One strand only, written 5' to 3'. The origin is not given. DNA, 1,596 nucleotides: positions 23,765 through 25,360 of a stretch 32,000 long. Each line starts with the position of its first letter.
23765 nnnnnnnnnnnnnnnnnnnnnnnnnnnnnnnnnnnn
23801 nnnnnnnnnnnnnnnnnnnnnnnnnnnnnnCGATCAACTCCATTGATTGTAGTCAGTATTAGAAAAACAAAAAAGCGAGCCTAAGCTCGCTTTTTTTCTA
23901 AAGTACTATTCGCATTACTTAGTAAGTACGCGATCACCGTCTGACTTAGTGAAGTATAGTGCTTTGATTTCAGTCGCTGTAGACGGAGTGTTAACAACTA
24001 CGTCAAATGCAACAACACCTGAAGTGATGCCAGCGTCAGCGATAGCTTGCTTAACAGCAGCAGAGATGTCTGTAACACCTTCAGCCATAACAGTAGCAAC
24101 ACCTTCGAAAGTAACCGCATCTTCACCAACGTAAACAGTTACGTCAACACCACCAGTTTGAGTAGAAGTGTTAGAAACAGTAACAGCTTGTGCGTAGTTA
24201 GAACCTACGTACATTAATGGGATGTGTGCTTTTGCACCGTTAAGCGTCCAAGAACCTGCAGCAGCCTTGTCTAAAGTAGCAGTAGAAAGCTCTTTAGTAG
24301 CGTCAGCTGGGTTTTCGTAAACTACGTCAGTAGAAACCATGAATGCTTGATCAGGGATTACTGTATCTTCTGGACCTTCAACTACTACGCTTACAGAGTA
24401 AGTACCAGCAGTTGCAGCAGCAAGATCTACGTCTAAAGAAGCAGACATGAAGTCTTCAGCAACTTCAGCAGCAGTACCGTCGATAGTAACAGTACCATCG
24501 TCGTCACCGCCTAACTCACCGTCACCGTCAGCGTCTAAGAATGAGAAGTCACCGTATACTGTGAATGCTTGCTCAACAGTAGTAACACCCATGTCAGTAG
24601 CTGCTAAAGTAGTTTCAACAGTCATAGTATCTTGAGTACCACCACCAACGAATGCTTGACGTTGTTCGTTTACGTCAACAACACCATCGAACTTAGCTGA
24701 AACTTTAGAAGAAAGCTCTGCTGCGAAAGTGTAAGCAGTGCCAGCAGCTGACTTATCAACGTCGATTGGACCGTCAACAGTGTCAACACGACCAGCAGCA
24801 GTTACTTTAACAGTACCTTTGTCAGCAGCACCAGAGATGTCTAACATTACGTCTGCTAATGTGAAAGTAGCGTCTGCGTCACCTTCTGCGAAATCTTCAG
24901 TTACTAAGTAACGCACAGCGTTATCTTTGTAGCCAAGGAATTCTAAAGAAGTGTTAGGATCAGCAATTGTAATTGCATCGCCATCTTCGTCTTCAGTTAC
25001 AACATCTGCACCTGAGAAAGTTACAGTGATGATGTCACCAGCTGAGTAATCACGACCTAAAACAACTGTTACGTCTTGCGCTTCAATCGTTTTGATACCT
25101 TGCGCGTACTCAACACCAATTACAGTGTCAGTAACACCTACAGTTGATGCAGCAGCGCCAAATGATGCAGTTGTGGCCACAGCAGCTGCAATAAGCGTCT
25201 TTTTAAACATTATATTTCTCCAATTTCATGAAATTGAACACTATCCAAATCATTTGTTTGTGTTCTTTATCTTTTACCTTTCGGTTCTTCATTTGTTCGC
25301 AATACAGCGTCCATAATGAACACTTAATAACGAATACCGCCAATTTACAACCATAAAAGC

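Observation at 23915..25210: Candidate S-layer / abundant surface protein with expression-optimised gene design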

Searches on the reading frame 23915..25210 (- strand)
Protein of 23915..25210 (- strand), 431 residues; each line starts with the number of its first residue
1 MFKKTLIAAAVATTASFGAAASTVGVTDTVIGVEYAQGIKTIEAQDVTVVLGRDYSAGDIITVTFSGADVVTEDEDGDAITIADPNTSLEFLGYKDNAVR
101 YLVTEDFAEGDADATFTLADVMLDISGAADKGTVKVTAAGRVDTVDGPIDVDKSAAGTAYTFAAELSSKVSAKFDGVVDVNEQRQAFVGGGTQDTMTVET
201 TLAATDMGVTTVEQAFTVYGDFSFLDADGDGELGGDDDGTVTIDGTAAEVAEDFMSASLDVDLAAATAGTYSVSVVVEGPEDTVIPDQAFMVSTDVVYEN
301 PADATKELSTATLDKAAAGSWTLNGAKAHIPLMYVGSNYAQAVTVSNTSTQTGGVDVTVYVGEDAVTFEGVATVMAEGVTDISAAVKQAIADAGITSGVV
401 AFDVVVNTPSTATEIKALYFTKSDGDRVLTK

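Call 5: search_protein_families(library=pfam, proteins=[window:23915-25210:-], max_evalue=0.01)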
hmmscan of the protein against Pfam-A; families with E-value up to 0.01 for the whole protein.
window:23915-25210:- (431 aa): 1 family
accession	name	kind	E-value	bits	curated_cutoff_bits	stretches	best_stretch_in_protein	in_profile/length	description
PF19526.4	Slr4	-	3e-74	250.9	25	1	59-427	1-370/370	S-layer protein Slr4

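Call 6: search_protein_families(library=ncbifam, proteins=[window:23915-25210:-], max_evalue=0.01)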
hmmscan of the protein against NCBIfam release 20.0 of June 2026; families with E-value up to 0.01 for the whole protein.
window:23915-25210:- (431 aa): 0 families

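Call 12: find_homologous_proteins(query=window:23915-25210:-)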
Query window:23915-25210:- (431 aa): 80 proteins with E <= 0.001 among 8000 candidates.
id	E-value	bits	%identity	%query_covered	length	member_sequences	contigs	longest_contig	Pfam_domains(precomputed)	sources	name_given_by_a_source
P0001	4.3e-246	834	96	100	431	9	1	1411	PF19526.6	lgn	-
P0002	3.9e-211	719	84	100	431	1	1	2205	PF19526.6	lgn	-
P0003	2.9e-205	700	82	100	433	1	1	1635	PF19526.6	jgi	jgi:hypothetical protein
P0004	1.6e-199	681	81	100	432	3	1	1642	PF19526.6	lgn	-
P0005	3.4e-182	624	75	100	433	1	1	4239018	PF19526.6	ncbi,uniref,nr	ncbi:hypothetical protein [Thalassotalea euphylliae]|uniref:Uncharacterized protein n=1 Tax=Thalasso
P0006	4.5e-175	600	69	100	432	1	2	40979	PF19526.6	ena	-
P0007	6.9e-118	412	54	100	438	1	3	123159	PF19526.6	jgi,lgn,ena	jgi:hypothetical protein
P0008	1.2e-115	405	53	100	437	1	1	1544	PF19526.6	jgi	jgi:hypothetical protein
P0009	1.2e-114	401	52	100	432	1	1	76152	PF19526.6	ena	-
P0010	3.6e-114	400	51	100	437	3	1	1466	PF19526.6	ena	-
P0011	1.5e-113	398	51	100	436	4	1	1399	PF19526.6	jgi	jgi:hypothetical protein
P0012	6.9e-113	396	52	100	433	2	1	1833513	PF19526.6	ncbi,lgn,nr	ncbi:hypothetical protein [Fluctibacter halophilus]|nr:hypothetical protein [Aestuariibacter halophi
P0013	1.8e-110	388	50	100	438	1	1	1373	PF19526.6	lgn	-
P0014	2.5e-109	384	51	100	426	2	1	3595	PF19526.6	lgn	-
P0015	7.2e-109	382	51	100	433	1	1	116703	PF19526.6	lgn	-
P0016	4.2e-108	380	51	100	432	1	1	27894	PF19526.6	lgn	-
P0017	1.4e-106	375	49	100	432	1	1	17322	PF19526.6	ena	-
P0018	2.2e-105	371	50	100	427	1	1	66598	PF19526.6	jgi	jgi:hypothetical protein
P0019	8.6e-103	362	50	100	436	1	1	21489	PF19526.6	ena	-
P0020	1.8e-102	361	48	100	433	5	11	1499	PF19526.6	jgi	jgi:hypothetical protein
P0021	3.8e-101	357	48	93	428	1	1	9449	PF19526.6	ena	-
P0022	4.5e-101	357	48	93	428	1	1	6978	PF19526.6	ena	-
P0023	6.4e-101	356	48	93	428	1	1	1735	PF19526.6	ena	-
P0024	7.0e-101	356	48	93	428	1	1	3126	PF19526.6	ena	-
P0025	9.8e-101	356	49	95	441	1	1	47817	PF19526.6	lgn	-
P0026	1.4e-100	355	48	93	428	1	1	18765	PF19526.6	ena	-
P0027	4.0e-99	350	48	93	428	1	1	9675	PF19526.6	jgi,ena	-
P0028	4.3e-99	350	48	100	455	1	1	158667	PF19526.6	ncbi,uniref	ncbi:hypothetical protein GCM10009092_17710 [Bowmanella denitrificans]|uniref:Uncharacterized protei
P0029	4.4e-99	350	48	93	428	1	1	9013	PF19526.6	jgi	-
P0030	5.2e-98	347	47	93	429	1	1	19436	PF19526.6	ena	-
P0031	1.8e-97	345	47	93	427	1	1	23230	PF19526.6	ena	-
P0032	6.5e-91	323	44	100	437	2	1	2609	PF19526.6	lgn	-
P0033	4.1e-89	317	46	100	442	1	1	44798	PF19526.6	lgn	-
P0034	5.1e-89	317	47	100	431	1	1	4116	PF19526.6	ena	-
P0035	1.4e-88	316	45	100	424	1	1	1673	PF19526.6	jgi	-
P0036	3.2e-88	314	46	100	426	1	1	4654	PF19526.6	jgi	-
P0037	1.2e-87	312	46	100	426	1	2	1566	PF19526.6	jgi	jgi:hypothetical protein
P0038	1.4e-87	312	45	100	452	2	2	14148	PF19526.6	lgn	-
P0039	4.7e-84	301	48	84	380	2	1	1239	PF19526.6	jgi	-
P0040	7.1e-83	297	45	99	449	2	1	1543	PF19526.6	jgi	jgi:hypothetical protein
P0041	8.2e-55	204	51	56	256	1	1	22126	PF19526.6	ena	-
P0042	1.7e-30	124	34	100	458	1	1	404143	PF19526.6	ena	-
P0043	2.4e-29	121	32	99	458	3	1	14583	PF19526.6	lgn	-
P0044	2.0e-25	108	32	89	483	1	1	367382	PF19526.6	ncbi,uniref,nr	ncbi:hypothetical protein [uncultured Shewanella sp.]|uniref:hypothetical protein n=1 Tax=uncultured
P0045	1.1e-24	105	32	100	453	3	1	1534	PF19526.6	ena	-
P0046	2.6e-24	104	35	100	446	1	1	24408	PF19526.6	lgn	-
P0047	3.7e-22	97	32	94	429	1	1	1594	PF19526.6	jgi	-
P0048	6.9e-22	96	38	60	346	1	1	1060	PF19526.6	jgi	-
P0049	1.8e-21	95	28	100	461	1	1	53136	PF19526.6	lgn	-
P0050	2.6e-19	88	29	87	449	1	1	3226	PF19526.6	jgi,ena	-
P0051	4.5e-18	83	31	97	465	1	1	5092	PF19526.6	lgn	-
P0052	1.6e-17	82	31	95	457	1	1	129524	PF19526.6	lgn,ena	-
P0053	2.5e-16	78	30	100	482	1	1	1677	PF19526.6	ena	-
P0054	3.3e-15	74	34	62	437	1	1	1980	PF19526.6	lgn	-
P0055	1.2e-14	72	35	36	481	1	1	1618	PF19526.6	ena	-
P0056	4.6e-14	70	31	87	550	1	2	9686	PF19526.6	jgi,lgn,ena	-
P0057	4.6e-14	70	30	99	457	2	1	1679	PF19526.6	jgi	jgi:hypothetical protein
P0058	4.7e-14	70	28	100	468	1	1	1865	PF19526.6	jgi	jgi:hypothetical protein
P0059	2.6e-12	64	35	59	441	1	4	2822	PF19526.6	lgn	-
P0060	4.7e-12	64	32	62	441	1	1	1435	PF19526.6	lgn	-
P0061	5.4e-12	63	28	99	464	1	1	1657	PF19526.6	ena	-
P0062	7.4e-12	63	28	100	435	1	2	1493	PF19526.6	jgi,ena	jgi:hypothetical protein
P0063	8.9e-12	63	27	86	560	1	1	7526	PF19526.6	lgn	-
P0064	9.3e-12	63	30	79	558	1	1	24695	PF19526.6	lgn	-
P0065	1.8e-11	62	28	78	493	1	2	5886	PF19526.6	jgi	jgi:hypothetical protein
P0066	3.7e-11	61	30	99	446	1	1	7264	PF19526.6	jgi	jgi:hypothetical protein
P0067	2.5e-10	58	35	34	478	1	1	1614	PF19526.6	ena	-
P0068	2.8e-9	55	29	92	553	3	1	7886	PF19526.6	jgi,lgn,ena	-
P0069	4.2e-9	54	31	45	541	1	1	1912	PF19526.6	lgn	-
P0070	1.5e-8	52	28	79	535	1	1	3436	PF19526.6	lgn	-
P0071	1.7e-8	52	27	100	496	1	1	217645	PF19526.6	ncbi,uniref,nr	ncbi:hypothetical protein QWY20_08585 [Alkalimonas sp. MEB108]|uniref:Uncharacterized protein n=1 Ta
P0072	4.7e-8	50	30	99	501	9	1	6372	PF19526.6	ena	-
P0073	9.5e-8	49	33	52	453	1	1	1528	PF19526.6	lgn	-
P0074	1.1e-7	49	29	65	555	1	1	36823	PF19526.6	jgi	jgi:hypothetical protein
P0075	2.0e-7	48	28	92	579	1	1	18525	PF19526.6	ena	-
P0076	6.6e-6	43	29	99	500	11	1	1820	PF19526.6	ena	-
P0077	1.3e-5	42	29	99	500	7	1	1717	PF19526.6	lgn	-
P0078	3.3e-5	41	27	86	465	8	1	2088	PF19526.6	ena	-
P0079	9.0e-5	40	37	25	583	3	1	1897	PF19526.6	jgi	jgi:hypothetical protein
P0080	1.9e-4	39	25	86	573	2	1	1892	PF19526.6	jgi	jgi:hypothetical protein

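Call 13: search_solved_structures(query=window:23915-25210:-, max_evalue=1, show_alignments=2)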
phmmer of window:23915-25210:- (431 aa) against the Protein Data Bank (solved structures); distinct sequences matched with E-value up to 1: 0.

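Call 19: find_related_loci(query=A1, collection=genome_contigs, flank=10000)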
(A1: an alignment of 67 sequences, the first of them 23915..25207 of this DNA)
Query A1 (430 aa) in genome_contigs; peptide patterns used: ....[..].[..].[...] (x = any residue, [..] = any of these).
495 stretches matched a pattern; 30 encode a relative of the query (tblastn E <= 1e-3); 30 distinct loci.
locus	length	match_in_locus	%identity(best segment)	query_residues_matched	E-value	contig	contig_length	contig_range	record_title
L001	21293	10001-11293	52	1-429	5e-121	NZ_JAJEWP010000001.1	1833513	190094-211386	Fluctibacter halophilus strain JC2043 NODE_1_length_1833513_cov_50.220298, whole genome shotgun sequence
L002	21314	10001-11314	48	1-430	2e-108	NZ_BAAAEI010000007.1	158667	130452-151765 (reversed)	Bowmanella denitrificans strain JCM 13378 sequence07, whole genome shotgun sequence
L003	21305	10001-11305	34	1-428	1e-37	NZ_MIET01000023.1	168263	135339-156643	Pseudoalteromonas sp. MSK9-3 scaffold31_cov1025_read255, whole genome shotgun sequence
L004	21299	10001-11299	30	1-430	8e-32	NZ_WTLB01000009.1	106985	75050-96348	Pseudoalteromonas sp. Z1A8 Scaffold9, whole genome shotgun sequence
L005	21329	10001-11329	32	1-430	1e-31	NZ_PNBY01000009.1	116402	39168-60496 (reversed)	Pseudoalteromonas aurantia strain S3788 S3788_S40_L001_R1_001__paired__contig_9, whole genome shotgun sequence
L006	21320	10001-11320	33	29-426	1e-30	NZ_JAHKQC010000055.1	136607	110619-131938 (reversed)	Pseudoalteromonas sp. C2R02 C2R02_C2R02_contig_37, whole genome shotgun sequence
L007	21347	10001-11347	31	1-418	5e-25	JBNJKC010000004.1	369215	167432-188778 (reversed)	MAG: Pseudomonadota bacterium isolate BLK54 4, whole genome shotgun sequence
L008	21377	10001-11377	30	1-429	3e-24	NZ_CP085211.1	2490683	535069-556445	Idiomarina seosinensis strain QJJ-864 chromosome, complete genome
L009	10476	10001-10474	49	1-142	4e-24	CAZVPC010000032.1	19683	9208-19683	MAG TPA_asm: uncultured Pseudoalteromonadaceae bacterium isolate SRP216583_co2_123 genome assembly, contig: NODE_1955_le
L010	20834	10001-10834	32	153-426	7e-24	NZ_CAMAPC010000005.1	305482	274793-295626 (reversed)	Pseudoalteromonas holothuriae strain CIP 111854 NODE_5, whole genome shotgun sequence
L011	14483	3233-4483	28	32-425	3e-23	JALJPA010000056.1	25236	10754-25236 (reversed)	MAG: Colwellia sp. isolate ALOHA_DT_125 DT-Colwellia-7_56, whole genome shotgun sequence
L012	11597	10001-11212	30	38-430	2e-22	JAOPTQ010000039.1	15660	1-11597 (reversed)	MAG: Colwellia sp. isolate tPB_Gamm1 H3element_contig_1022, whole genome shotgun sequence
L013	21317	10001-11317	29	12-426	6e-22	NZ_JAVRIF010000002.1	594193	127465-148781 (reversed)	Thalassotalea castellviae strain W431 2, whole genome shotgun sequence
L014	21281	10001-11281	27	31-427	5e-20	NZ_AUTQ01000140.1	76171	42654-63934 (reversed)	Pseudoalteromonas sp. TB64 ctg140, whole genome shotgun sequence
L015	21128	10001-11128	29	50-427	1e-19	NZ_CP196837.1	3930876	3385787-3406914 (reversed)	Pseudoalteromonas sp. T1lg65 chromosome 1, complete sequence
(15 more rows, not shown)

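Call 28: predict_structure(alignment_id=A1)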
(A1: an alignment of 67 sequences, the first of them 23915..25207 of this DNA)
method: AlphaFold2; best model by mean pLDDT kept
length: 430 residues; sequences in the alignment: 67
mean_pLDDT: 90.9   pTM: 0.77
mean pLDDT of the five models: 90.9, 90.6, 89.8, 89.2, 89.1
residues with pLDDT >= 90: 334; 70-90: 69; 50-70: 11; < 50: 16
segments of 3 or more residues with pLDDT < 50: 1-15
pLDDT, mean of each block of 10 residues (from residue 1): 43 54 96 95 96 96 96 94 95 96 95 96 84 95 91 96 96 93 91 98 95 97 95 94 97 97 91 97 94 97 95 97 89 89 91 90 88 92 95 93 89 89 63
secondary structure, 60 per line:
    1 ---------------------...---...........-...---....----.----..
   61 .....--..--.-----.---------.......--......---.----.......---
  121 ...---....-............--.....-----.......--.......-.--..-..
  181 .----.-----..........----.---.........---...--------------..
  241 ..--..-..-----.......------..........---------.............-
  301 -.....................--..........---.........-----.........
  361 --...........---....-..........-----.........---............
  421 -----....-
elements in order: E22-24 E28-31 H32-38 E40-42 E46-49 E59-65 E88-94 E97-102 E114-117 E121-123 H127-130 E132-143 E146-150 E156-162 E165-171 E192-201 E210-218 E239-242 E255-261 E268-277 E287-299 E302-322 E325-334 E338-346 E352-360 E363-373 E377-380 H382-391 E397-405 E412-420 E426-429

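Call 31: fold_search(model_id=the predicted structure, library=pdb)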
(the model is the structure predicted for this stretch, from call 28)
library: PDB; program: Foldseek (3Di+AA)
matches with E <= 10: 1523; with E <= 0.001: 128
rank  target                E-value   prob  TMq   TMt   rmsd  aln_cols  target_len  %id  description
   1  3rkp_B                2.7e-07  1.00  0.23  0.27  16.2       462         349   10  Crystal structure of BcpA*(D312A), the major pilin subunit of Bacillus cereus (released 2012-05-30)
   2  4jdz_A                3.4e-07  1.00  0.17  0.17  29.4       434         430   12  Structures of SdrD from Staphylococcus aureus reveal the molecular mechanism of how the cell surface receptors recogni (released 2013-06-19)
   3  7nxd_A                4.9e-07  1.00  0.18  0.11  18.6       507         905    8  Cryo-EM structure of human integrin alpha5beta1 in the half-bent conformation (released 2021-08-25)
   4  3kpt_B                1.4e-06  1.00  0.21  0.24  15.4       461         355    9  Crystal structure of BcpA, the major pilin subunit of Bacillus cereus (released 2009-11-24)
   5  6avr_A                2.4e-06  1.00  0.26  0.15  12.5       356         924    9  Human alpha-V beta-3 Integrin (intermediate conformation) in complex with the therapeutic antibody LM609 (released 2017-11-01)
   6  6avq_A                2.4e-06  1.00  0.27  0.14  13.2       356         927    9  The Therapeutic Antibody LM609 Selectively Inhibits Ligand Binding to Human alpha-V beta-3 Integrin via Steric Hindran (released 2017-11-01)
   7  4b60_B                2.8e-06  1.00  0.17  0.23  21.1       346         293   10  Structure of rFnBPA(189-505) in complex with fibrinogen gamma chain C- terminal peptide (released 2013-10-09)
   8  7u06_A                3.6e-06  1.00  0.25  0.12  19.3       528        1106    8  Structure of the yeast TRAPPII-Rab11/Ypt32 complex in the closed/open state (composite structure) (released 2022-04-27)
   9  3is1                  4.1e-06  0.99  0.17  0.18  26.4       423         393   11  Crystal structure of functional region of UafA from Staphylococcus saprophyticus in C2 form at 2.45 angstrom resolution (released 2010-09-08)
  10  8t2v_A                4.5e-06  0.99  0.19  0.10  20.8       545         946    6  Cryo-EM Structures of Full-length Integrin alphaIIbbeta3 in Native Lipids (released 2023-07-26)
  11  3pvm_B                5.0e-06  0.99  0.20  0.09  27.9       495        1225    6  Structure of Complement C5 in Complex with CVF (released 2011-01-19)
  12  3au0                  5.6e-06  1.00  0.18  0.21  22.1       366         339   10  Structural and biochemical characterization of ClfB:ligand interactions (released 2011-05-04)
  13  6ixy_B                5.6e-06  0.99  0.21  0.20  19.2       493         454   11  X-ray structure of major pilin from C. perfringens SM101 (released 2019-08-14)
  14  5es4_A                6.2e-06  1.00  0.23  0.11  21.4       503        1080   10  RE-REFINEMENT OF INTEGRIN ALPHAXBETA2 ECTODOMAIN IN THE CLOSED/BENT CONFORMATION (released 2016-03-02)
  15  4mmx_A                6.2e-06  0.96  0.18  0.10  20.4       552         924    8  Integrin AlphaVBeta3 ectodomain bound to the tenth domain of Fibronectin (released 2014-03-26)
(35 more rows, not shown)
